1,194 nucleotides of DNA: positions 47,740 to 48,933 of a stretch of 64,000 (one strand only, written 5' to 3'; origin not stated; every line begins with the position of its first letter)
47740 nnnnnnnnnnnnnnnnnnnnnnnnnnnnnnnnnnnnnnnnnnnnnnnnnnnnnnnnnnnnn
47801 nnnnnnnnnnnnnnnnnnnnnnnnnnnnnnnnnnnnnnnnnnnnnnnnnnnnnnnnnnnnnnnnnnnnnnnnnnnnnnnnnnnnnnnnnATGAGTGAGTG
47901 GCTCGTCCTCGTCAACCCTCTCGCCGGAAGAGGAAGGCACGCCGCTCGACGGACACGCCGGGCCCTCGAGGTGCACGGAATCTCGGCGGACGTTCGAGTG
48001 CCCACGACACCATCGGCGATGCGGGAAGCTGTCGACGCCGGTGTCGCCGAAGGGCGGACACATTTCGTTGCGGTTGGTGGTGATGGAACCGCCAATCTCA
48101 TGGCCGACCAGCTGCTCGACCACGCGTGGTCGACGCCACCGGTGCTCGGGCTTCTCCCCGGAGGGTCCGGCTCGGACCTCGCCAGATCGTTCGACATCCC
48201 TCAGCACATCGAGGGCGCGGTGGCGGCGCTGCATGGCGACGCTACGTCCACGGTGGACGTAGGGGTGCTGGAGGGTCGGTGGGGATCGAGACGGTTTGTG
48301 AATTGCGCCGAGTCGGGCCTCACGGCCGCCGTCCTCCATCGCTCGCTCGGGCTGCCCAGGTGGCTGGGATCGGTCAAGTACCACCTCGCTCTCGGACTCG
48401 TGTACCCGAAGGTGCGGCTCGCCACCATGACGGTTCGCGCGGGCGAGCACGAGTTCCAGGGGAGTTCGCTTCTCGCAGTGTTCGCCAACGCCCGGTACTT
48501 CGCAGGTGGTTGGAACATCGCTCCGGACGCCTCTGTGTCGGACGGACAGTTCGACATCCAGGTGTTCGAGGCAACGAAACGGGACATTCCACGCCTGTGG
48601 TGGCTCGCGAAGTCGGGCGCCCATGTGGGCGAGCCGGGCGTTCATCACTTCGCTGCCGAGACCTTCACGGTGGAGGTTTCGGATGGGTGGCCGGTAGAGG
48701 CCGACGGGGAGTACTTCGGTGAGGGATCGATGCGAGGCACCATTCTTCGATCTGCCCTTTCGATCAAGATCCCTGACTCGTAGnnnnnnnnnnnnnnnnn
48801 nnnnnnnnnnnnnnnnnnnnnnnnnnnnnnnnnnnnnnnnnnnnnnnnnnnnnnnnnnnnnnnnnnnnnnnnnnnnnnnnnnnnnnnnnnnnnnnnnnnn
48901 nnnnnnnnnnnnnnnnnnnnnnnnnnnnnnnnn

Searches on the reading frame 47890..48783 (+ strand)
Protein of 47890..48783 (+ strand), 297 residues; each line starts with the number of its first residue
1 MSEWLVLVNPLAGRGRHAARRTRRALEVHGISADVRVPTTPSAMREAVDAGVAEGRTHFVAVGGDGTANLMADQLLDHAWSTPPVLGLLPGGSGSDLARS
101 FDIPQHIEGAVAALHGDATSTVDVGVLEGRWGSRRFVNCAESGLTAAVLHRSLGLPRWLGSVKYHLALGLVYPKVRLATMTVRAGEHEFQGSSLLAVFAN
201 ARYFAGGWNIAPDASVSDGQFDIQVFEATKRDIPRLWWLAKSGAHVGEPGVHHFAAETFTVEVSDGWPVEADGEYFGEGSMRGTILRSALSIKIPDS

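Call 81: search_protein_families(library=pfam, proteins=[window:47890-48783:+], max_evalue=0.01)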
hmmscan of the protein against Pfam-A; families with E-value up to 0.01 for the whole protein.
window:47890-48783:+ (297 aa): 2 families
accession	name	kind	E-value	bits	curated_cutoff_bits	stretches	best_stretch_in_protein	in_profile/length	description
PF00781.29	DAGK_cat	-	2.6e-20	72.7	23.6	1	4-125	2-123/125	Diacylglycerol kinase catalytic domain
PF19279.4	YegS_C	-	9.4e-19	68.1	27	1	142-292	5-156/158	YegS C-terminal NAD kinase beta sandwich-like domain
